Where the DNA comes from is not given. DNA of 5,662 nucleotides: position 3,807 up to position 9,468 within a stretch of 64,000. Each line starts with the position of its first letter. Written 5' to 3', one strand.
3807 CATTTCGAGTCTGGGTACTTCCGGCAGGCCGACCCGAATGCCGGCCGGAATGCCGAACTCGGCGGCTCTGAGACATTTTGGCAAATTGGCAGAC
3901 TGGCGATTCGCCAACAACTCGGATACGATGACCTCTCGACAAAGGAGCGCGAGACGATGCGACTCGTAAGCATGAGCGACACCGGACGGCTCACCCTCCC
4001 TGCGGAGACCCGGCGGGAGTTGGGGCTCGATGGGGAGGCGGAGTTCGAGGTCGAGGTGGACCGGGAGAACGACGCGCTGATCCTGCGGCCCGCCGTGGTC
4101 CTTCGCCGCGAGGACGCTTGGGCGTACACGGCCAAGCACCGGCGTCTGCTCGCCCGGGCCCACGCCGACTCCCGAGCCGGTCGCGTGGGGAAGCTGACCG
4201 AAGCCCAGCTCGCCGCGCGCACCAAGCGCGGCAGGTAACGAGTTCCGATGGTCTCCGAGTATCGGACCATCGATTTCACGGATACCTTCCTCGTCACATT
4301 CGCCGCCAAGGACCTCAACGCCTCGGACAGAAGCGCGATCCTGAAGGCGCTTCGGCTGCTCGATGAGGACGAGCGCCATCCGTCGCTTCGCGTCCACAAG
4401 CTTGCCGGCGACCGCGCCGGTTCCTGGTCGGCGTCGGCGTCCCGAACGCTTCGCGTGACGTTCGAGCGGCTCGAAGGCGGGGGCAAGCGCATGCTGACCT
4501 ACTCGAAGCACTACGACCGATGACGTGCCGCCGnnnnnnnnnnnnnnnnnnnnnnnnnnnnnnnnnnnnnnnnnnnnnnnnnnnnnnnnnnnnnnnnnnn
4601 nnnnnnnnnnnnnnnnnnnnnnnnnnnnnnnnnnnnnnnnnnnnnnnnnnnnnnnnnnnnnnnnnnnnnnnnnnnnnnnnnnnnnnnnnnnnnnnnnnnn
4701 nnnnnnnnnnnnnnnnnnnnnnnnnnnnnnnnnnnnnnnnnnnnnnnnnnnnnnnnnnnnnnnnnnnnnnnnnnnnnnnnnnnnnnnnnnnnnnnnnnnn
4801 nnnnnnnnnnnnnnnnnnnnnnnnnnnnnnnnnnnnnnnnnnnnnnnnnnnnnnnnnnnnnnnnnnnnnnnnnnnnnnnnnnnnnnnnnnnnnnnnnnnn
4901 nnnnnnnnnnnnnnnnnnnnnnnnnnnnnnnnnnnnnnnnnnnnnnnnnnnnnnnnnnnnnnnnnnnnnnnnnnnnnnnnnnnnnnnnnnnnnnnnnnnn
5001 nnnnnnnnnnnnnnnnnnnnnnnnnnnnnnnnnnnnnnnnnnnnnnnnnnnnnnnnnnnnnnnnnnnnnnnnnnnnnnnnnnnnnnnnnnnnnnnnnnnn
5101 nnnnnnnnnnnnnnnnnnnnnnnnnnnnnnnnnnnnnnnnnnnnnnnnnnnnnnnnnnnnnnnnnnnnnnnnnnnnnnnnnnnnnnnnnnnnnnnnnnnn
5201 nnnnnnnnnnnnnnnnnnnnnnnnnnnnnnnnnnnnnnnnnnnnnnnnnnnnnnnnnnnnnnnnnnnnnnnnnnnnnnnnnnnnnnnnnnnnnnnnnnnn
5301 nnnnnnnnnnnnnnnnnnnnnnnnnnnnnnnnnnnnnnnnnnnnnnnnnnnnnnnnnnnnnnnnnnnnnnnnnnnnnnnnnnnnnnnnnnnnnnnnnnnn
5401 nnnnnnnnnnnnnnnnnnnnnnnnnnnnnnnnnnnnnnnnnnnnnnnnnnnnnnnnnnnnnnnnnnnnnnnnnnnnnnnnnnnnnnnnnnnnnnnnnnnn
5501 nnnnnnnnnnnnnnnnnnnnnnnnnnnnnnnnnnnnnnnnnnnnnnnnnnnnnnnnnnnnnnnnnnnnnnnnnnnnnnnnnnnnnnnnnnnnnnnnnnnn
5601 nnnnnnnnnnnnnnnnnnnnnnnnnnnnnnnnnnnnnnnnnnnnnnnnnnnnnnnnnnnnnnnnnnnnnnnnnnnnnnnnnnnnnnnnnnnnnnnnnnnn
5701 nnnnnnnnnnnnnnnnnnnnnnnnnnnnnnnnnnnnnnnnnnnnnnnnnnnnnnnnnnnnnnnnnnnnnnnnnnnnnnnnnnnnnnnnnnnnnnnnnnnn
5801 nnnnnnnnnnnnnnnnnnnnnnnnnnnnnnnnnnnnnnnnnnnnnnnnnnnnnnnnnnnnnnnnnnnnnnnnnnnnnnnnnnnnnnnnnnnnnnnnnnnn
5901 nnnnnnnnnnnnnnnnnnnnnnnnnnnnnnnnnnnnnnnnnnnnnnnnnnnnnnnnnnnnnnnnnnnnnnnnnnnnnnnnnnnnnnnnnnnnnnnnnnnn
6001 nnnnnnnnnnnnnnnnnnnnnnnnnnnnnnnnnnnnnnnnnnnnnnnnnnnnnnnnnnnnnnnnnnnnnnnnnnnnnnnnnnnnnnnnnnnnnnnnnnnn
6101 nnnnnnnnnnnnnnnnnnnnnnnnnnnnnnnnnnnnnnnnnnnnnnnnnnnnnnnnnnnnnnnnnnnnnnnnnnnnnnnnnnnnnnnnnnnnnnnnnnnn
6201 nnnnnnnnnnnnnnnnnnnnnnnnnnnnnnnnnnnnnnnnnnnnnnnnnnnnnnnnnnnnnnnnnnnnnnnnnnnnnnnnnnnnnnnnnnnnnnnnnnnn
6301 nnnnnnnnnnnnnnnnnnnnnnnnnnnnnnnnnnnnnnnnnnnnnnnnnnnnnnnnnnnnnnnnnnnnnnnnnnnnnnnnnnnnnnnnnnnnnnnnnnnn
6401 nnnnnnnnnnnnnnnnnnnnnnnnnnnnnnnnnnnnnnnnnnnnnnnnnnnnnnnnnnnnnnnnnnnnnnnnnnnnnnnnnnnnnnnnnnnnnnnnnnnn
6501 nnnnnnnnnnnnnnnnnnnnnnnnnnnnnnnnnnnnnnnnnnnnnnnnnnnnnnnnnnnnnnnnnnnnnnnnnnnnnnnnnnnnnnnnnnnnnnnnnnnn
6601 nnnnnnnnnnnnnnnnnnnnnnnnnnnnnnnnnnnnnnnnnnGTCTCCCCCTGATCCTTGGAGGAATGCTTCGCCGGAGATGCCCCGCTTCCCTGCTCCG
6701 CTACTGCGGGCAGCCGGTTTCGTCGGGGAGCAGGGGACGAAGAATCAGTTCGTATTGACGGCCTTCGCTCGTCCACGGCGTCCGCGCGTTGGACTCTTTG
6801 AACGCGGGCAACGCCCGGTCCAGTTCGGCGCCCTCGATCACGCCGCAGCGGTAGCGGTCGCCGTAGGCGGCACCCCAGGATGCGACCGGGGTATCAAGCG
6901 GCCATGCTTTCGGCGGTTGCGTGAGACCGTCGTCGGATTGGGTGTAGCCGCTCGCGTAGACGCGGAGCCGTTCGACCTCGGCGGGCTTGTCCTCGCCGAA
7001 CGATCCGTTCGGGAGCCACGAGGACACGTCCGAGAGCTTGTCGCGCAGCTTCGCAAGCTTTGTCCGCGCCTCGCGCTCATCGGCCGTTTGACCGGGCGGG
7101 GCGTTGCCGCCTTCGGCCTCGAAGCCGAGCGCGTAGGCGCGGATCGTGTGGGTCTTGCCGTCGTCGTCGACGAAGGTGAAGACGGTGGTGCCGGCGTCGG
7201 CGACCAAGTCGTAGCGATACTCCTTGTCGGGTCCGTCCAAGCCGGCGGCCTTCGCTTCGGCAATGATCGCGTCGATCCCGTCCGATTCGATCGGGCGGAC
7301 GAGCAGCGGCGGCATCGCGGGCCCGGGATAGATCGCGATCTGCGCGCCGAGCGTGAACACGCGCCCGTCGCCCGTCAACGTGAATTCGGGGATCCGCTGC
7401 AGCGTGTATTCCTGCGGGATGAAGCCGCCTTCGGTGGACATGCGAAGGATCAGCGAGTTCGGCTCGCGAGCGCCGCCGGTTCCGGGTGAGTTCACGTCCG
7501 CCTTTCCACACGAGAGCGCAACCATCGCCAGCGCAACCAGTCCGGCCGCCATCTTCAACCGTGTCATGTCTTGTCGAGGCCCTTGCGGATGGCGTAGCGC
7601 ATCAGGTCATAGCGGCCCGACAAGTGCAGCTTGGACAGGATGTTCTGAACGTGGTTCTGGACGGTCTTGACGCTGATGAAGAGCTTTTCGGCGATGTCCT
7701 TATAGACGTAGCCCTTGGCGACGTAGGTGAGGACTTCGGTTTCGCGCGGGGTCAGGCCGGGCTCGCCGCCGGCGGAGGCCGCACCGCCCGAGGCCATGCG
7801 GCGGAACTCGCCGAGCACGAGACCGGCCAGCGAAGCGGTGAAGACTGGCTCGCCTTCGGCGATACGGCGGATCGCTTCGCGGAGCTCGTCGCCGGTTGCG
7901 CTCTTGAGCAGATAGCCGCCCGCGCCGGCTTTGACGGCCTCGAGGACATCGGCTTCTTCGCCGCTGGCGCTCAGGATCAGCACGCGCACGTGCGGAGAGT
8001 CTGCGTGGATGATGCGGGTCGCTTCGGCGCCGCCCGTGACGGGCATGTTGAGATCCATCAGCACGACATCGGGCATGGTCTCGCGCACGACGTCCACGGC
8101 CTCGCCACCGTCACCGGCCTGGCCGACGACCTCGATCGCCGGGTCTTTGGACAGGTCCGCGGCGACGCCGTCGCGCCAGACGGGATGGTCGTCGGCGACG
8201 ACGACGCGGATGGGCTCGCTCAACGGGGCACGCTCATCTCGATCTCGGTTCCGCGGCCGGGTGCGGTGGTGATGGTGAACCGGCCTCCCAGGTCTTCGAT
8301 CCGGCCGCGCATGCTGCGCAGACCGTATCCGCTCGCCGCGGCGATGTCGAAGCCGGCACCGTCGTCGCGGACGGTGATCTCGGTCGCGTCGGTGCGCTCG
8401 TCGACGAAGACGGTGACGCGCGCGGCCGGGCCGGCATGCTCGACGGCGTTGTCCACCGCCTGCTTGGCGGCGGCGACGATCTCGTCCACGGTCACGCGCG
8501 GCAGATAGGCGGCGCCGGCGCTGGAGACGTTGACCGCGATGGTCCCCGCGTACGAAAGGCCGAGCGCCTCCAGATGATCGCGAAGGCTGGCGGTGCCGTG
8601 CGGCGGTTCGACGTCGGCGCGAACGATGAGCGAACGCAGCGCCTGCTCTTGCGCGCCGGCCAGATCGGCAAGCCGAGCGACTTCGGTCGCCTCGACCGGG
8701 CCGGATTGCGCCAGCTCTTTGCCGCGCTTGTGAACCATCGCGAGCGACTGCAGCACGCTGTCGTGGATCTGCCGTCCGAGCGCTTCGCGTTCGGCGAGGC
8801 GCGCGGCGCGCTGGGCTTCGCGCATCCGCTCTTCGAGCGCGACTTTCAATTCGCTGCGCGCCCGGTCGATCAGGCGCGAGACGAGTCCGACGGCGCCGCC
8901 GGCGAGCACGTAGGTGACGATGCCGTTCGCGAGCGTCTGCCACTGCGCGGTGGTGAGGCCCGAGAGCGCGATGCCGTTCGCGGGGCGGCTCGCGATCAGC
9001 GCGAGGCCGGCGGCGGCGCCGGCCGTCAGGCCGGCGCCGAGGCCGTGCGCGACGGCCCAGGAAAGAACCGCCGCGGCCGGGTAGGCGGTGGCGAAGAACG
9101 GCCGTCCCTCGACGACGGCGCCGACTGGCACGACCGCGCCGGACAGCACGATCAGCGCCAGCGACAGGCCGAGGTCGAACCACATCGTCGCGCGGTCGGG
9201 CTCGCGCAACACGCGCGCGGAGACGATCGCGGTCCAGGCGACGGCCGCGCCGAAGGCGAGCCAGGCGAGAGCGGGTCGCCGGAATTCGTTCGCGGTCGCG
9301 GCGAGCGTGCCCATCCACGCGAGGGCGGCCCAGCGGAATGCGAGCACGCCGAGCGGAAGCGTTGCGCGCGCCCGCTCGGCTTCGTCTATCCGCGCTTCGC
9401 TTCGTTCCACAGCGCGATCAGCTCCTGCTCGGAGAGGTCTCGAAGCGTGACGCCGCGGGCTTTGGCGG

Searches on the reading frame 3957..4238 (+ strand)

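Call 74: search_protein_families(library=pfam, proteins=[window:3957-4238:+], max_evalue=0.001)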
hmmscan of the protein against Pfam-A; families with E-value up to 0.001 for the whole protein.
window:3957-4238:+ (93 aa): 1 family
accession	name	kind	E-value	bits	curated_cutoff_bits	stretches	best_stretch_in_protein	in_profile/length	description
PF04014.23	MazE_antitoxin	-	1.1e-05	25.7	24.7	1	8-46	6-43/48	Antidote-toxin recognition MazE, bacterial antitoxin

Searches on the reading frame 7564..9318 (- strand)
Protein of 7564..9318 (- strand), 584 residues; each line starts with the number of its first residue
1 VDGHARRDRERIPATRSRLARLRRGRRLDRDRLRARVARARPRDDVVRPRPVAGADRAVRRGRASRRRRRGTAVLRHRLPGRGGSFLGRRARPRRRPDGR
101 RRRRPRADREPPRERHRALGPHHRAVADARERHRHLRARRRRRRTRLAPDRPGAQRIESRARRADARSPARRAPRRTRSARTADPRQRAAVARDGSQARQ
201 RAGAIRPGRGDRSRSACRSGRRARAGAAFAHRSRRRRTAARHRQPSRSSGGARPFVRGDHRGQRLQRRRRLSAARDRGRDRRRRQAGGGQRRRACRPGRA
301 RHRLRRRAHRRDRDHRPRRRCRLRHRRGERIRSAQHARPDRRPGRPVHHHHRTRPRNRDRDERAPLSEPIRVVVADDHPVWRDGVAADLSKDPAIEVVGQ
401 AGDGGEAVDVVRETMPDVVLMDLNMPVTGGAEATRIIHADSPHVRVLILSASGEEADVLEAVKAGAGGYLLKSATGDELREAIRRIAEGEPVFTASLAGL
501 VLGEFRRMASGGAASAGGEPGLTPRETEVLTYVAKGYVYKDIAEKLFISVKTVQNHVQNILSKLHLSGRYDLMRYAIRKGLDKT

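Call 74: search_protein_families(library=pfam, proteins=[window:7564-9318:-], max_evalue=0.001)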
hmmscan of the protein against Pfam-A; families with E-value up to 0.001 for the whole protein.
window:7564-9318:- (584 aa): 3 families
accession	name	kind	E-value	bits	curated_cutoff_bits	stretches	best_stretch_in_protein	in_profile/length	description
PF00072.30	Response_reg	-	3.3e-24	85.6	30.2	1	372-484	1-111/111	Response regulator receiver domain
PF00196.25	GerE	-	5.9e-17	61.5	23.5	1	522-576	3-57/57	Bacterial regulatory proteins, luxR family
PF08281.18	Sigma70_r4_2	-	6.7e-06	26.1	25.7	1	522-564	11-54/54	Sigma-70, region 4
